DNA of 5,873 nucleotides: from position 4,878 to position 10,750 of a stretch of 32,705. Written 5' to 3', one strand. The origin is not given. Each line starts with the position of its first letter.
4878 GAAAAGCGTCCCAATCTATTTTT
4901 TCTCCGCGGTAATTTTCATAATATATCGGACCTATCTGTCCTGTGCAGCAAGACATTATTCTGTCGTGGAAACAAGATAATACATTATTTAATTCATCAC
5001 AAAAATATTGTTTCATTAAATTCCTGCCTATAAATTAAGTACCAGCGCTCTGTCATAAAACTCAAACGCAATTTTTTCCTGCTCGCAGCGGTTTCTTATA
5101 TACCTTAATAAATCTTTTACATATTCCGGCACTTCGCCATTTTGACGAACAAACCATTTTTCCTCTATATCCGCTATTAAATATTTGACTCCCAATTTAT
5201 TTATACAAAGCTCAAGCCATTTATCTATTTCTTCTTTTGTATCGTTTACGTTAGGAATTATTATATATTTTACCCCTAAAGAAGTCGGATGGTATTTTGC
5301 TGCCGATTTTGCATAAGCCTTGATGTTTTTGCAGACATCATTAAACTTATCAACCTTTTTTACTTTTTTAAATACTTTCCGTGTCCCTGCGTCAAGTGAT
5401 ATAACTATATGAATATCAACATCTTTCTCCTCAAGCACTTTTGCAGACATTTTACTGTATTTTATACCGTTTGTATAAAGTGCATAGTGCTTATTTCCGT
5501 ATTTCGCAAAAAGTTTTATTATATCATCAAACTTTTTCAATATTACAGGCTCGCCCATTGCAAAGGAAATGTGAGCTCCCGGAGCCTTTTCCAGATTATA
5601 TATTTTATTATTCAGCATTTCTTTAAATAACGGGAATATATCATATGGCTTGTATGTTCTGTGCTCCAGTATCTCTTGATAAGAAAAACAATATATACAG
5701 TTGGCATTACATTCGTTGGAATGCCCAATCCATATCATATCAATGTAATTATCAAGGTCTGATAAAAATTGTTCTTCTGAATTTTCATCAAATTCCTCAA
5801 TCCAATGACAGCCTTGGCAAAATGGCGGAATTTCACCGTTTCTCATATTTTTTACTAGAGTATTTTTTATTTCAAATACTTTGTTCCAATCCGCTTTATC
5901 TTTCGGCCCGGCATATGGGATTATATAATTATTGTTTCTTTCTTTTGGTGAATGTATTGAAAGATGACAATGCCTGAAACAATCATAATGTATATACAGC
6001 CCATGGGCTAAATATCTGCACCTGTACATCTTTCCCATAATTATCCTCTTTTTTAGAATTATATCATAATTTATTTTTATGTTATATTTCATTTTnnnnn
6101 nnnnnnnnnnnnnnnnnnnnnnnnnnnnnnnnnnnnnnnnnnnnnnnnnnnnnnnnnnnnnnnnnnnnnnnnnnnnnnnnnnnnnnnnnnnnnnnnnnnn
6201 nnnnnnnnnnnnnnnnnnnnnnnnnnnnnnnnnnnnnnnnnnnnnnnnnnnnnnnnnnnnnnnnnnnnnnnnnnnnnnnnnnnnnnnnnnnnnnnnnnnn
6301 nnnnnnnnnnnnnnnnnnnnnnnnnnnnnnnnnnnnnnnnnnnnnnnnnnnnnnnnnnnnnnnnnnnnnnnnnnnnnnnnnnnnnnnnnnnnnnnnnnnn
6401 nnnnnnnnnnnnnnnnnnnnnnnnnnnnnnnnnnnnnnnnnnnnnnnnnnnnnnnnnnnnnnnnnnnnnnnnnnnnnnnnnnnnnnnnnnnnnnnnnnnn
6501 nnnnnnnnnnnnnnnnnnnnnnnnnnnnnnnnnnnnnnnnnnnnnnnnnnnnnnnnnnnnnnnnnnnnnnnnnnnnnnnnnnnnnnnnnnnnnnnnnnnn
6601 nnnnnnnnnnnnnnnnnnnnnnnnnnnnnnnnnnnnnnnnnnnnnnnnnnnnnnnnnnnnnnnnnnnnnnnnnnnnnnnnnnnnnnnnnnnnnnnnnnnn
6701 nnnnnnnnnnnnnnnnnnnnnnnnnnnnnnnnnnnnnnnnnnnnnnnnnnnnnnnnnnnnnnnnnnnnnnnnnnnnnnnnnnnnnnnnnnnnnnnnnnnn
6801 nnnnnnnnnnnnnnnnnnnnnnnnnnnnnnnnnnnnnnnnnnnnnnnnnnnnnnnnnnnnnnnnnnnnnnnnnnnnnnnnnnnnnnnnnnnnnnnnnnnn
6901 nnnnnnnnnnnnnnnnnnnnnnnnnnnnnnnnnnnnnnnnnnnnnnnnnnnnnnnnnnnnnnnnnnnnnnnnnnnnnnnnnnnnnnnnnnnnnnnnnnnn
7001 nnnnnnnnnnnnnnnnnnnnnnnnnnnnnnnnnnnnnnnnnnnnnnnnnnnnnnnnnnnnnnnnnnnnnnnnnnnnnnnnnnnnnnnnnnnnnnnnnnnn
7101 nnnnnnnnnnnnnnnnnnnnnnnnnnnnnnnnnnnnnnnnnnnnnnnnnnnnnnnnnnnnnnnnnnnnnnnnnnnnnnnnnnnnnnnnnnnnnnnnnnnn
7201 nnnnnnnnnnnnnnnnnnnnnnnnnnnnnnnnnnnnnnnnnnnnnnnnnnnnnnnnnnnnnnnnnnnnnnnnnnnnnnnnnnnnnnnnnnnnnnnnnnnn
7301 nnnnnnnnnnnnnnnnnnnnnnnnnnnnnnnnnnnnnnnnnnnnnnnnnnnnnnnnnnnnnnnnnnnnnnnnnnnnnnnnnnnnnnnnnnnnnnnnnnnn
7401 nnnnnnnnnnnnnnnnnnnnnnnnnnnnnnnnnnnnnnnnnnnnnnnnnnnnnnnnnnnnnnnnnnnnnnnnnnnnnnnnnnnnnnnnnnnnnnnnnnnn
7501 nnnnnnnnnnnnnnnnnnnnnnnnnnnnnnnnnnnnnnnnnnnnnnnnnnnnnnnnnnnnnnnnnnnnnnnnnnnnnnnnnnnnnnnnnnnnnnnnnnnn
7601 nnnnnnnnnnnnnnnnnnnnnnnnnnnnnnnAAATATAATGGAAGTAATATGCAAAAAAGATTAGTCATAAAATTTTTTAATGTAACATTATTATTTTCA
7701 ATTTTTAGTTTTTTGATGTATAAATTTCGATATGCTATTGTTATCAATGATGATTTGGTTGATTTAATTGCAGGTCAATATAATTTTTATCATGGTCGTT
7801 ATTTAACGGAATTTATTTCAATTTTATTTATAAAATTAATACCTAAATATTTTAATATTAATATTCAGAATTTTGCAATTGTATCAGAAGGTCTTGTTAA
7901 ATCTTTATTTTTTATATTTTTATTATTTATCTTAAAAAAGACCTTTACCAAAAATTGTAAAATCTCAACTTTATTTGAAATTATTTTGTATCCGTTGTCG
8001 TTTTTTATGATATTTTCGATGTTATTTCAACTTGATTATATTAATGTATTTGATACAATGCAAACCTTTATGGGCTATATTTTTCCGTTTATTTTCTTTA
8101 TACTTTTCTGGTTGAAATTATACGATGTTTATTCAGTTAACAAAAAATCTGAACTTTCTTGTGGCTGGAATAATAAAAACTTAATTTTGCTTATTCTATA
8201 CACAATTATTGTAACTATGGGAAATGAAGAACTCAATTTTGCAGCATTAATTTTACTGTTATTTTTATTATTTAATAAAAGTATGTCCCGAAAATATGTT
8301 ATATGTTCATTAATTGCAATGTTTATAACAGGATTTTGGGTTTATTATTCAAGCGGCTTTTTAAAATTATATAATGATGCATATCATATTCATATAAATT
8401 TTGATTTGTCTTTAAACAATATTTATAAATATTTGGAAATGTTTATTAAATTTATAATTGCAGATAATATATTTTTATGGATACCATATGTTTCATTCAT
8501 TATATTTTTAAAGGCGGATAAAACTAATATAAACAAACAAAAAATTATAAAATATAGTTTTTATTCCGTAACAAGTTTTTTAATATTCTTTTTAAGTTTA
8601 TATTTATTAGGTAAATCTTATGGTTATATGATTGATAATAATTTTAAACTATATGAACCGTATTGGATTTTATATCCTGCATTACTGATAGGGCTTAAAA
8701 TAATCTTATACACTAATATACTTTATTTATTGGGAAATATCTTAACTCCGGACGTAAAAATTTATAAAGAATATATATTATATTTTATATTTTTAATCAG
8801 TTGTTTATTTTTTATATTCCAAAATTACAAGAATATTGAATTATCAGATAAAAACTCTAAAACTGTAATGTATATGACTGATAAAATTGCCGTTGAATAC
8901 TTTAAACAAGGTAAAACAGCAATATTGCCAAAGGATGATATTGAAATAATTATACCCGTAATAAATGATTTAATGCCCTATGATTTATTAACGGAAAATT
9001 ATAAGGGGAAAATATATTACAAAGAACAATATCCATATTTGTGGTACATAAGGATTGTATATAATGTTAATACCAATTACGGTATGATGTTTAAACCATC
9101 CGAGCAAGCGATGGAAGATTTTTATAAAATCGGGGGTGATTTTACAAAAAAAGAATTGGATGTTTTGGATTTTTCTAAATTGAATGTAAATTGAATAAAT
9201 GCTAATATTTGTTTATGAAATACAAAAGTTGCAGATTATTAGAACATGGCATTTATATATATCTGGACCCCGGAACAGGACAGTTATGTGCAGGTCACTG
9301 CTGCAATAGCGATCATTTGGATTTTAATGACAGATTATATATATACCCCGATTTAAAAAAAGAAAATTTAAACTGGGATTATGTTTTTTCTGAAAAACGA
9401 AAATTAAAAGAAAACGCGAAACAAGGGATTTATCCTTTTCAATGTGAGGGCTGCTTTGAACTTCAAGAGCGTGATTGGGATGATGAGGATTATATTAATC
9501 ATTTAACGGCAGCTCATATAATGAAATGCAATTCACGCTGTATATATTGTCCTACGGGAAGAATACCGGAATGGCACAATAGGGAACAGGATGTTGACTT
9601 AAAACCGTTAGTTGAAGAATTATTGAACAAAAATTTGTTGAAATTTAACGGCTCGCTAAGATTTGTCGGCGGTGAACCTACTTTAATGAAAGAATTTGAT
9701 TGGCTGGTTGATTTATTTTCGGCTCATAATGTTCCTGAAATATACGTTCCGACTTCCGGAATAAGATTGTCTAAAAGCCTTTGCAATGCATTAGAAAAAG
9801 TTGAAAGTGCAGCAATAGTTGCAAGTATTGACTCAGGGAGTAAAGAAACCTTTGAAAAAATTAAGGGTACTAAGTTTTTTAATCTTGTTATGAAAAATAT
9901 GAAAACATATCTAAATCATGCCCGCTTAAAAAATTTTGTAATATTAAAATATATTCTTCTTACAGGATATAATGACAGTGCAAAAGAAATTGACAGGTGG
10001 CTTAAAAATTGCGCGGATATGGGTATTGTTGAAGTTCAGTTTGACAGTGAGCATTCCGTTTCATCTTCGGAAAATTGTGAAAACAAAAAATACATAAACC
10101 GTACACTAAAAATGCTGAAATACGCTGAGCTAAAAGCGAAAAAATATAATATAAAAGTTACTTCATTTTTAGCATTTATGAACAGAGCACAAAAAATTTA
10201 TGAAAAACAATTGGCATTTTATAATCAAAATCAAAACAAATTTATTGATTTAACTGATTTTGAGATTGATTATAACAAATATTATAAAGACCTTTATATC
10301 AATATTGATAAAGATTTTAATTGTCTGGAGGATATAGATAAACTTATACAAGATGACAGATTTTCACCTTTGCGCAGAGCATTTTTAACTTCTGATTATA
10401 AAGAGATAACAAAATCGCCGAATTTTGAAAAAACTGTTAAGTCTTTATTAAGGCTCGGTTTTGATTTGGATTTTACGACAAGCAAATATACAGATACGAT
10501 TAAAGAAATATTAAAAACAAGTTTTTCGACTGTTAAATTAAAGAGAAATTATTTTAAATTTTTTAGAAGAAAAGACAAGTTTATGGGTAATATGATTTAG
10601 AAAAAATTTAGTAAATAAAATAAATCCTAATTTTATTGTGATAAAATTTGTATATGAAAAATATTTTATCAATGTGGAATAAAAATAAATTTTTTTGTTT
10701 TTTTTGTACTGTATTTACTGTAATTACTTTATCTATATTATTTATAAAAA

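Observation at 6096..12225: Three paralogous roughly 510-525 aa polytopic proteins with an extracytoplasmic-side DD motif (GT-C-like?), in one operon with an extended rSAM enzyme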

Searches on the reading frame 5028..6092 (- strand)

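Call 4: search_protein_families(library=pfam, proteins=[window:5028-6092:-], max_evalue=0.1)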
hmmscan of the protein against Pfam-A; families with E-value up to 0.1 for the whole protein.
window:5028-6092:- (354 aa): 4 families
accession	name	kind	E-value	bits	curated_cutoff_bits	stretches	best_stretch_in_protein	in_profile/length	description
PF04055.27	Radical_SAM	-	2.8e-15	57.3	29.5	1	124-292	3-165/166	Radical SAM superfamily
PF13353.11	Fer4_12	-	0.00076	20.2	22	1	126-225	13-111/137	4Fe-4S single cluster domain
PF22616.2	HMD_N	-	0.058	13.2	27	0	126-186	69-130/239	HMD N-terminal domain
PF16427.10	DUF5024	-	0.071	13.9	25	0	213-247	5-39/104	Domain of unknown function (DUF5024)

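Call 5: search_protein_families(library=ncbifam, proteins=[window:5028-6092:-], max_evalue=0.1)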
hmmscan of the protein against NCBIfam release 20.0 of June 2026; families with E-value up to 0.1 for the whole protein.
window:5028-6092:- (354 aa): 31 families (the best 25 are shown)
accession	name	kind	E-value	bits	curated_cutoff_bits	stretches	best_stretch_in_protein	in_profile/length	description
NF001199.0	PRK00164.2-1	equivalog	1.2e-14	54.2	231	1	120-311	14-190/308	GTP 3',8-cyclase MoaA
TIGR02668.1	moaA_archaeal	equivalog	5.7e-14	51.8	325.25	1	123-336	15-210/303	GTP 3',8-cyclase MoaA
TIGR02666.1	moaA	equivalog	5.7e-13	48.5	284.05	1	118-298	10-182/336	GTP 3',8-cyclase MoaA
TIGR04317.1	W_rSAM_matur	equivalog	7.3e-13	48.3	380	1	119-306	5-185/349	tungsten cofactor oxidoreductase radical SAM maturase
NF045702.1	rSAM_GDGT_ether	equivalog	4.1e-12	45.5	450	1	123-258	91-224/486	tetraether lipid synthase Tes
TIGR02493.1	PFLA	equivalog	8.8e-11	41.6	231.75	1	127-298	24-185/235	pyruvate formate-lyase-activating protein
NF038283.1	viperin_w_prok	equivalog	2e-10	40.3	180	1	126-268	10-148/281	viperin family antiviral radical SAM protein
TIGR04321.1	spiroSPASM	subfamily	6.2e-10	38.3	250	1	125-295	238-404/510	spiro-SPASM protein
NF050035.1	rSAM_WgK_link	exception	5.3e-08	32.2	650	1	119-262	10-145/367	radical SAM/SPASM peptide maturase WgkB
TIGR04150.1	pseudo_rSAM_GG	subfamily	2e-07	30.4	250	1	88-254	92-255/407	TIGR04150 pseudo-rSAM protein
NF033640.1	N_Twi_rSAM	subfamily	4.4e-07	29.3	170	1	64-267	40-272/398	twitch domain-containing radical SAM protein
NF041707.1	rSAM_YhhB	equivalog_domain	4.5e-07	29.1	445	1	120-328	4-218/369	cyclophane-forming radical SAM/SPASM peptide maturase YhhB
TIGR03942.1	sulfatase_rSAM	equivalog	5.6e-07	29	349.45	1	124-267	7-155/363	anaerobic sulfatase maturase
TIGR04163.1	rSAM_cobopep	equivalog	6.2e-07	28.5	375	1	116-248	62-192/428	peptide-modifying radical SAM enzyme CbpB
TIGR04068.1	rSAM_ocin_clost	equivalog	6.9e-07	28.5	500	1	98-277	64-248/462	Cys-rich peptide radical SAM maturase CcpM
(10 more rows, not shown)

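Call 66: search_protein_families(library=padloc, proteins=[window:5028-6092:-], max_evalue=0.001)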
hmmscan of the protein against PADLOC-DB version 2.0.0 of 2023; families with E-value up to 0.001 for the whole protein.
window:5028-6092:- (354 aa): 2 families
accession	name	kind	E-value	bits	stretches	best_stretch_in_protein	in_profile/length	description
PDLC02904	pVip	-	2.7e-13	48.1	1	126-266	11-138/262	Viperins associated with kinases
PDLC02903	pVip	-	9.4e-13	46.2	1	126-287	8-152/257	Viperins not associated with kinases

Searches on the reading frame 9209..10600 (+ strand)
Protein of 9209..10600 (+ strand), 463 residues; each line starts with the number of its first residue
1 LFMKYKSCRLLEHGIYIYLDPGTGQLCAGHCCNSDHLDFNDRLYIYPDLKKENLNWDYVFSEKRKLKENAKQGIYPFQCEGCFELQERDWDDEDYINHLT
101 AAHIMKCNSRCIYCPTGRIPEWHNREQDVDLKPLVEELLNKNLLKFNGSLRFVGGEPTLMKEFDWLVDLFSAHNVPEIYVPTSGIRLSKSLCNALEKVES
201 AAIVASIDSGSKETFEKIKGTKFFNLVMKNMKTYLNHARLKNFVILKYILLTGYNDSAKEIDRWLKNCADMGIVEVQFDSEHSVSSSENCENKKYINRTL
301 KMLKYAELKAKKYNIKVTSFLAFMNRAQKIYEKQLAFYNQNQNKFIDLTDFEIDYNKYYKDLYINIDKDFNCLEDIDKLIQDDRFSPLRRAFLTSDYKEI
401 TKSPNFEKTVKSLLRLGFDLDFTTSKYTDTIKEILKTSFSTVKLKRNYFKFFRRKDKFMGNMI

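Call 4: search_protein_families(library=pfam, proteins=[window:9209-10600:+], max_evalue=0.1)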
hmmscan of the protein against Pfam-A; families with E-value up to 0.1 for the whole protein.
window:9209-10600:+ (463 aa): 3 families
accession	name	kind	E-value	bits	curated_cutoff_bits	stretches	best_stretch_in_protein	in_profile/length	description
PF04055.27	Radical_SAM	-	9.7e-13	49.1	29.5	1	105-264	5-165/166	Radical SAM superfamily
PF08222.17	HTH_CodY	-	0.0084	16.1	27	1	191-225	21-55/61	CodY helix-turn-helix domain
PF13353.11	Fer4_12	-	0.055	14.2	22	0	104-173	12-80/137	4Fe-4S single cluster domain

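Call 5: search_protein_families(library=ncbifam, proteins=[window:9209-10600:+], max_evalue=0.1)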
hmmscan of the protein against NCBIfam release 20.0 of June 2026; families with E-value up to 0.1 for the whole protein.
window:9209-10600:+ (463 aa): 22 families
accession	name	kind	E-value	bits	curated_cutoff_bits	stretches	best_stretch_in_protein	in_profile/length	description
TIGR02666.1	moaA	equivalog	1.5e-14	53.8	284.05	1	106-302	19-219/336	GTP 3',8-cyclase MoaA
NF001199.0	PRK00164.2-1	equivalog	2.6e-11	43.2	231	1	104-312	19-219/308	GTP 3',8-cyclase MoaA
TIGR02668.1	moaA_archaeal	equivalog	2.8e-11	43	325.25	1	104-314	17-218/303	GTP 3',8-cyclase MoaA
NF038283.1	viperin_w_prok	equivalog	3.6e-09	36.2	180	1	105-219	10-126/281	viperin family antiviral radical SAM protein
TIGR02493.1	PFLA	equivalog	6.5e-09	35.5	231.75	1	106-275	24-190/235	pyruvate formate-lyase-activating protein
TIGR04321.1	spiroSPASM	subfamily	1e-08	34.3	250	1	106-268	240-405/510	spiro-SPASM protein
NF045646.2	rSAM_Se_TrsS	equivalog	6e-07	28.4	490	1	105-257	94-242/441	radical SAM (seleno)protein TrsS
NF045702.1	rSAM_GDGT_ether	equivalog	6.4e-07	28.4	450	1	36-257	33-244/486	tetraether lipid synthase Tes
TIGR03962.1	mycofact_rSAM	equivalog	1.9e-06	27.3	265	1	104-244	19-153/339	mycofactocin radical SAM maturase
TIGR04251.1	SCM_rSAM_ScmF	equivalog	2.1e-05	24.1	400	1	106-247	13-153/353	SynChlorMet cassette radical SAM/SPASM protein ScmF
TIGR02495.1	NrdG2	equivalog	0.0001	21.7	131.15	1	104-166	23-82/193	anaerobic ribonucleoside-triphosphate reductase activating protein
TIGR04167.1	rSAM_SeCys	equivalog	0.00018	20.9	300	1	104-233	15-142/303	arsenosugar biosynthesis radical SAM (seleno)protein ArsS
NF049973.1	radical_Rv1681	equivalog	0.00023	20.2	380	1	106-232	81-204/326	Rv1681 family radical SAM protein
TIGR03977.1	rSAM_pair_HxsC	equivalog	0.00043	19.3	267.9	1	105-206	33-131/292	His-Xaa-Ser system radical SAM maturase HxsC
TIGR03972.1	rSAM_TYW1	equivalog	0.00052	19.2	317.95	1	154-276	127-245/297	4-demethylwyosine synthase TYW1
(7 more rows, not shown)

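Call 66: search_protein_families(library=padloc, proteins=[window:9209-10600:+], max_evalue=0.001)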
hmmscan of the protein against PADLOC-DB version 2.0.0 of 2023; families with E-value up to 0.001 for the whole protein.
window:9209-10600:+ (463 aa): 2 families
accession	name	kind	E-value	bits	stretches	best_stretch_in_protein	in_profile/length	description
PDLC02903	pVip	-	1.6e-10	38.9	1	105-221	8-113/257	Viperins not associated with kinases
PDLC02904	pVip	-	3.6e-10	37.8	1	105-222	11-122/262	Viperins associated with kinases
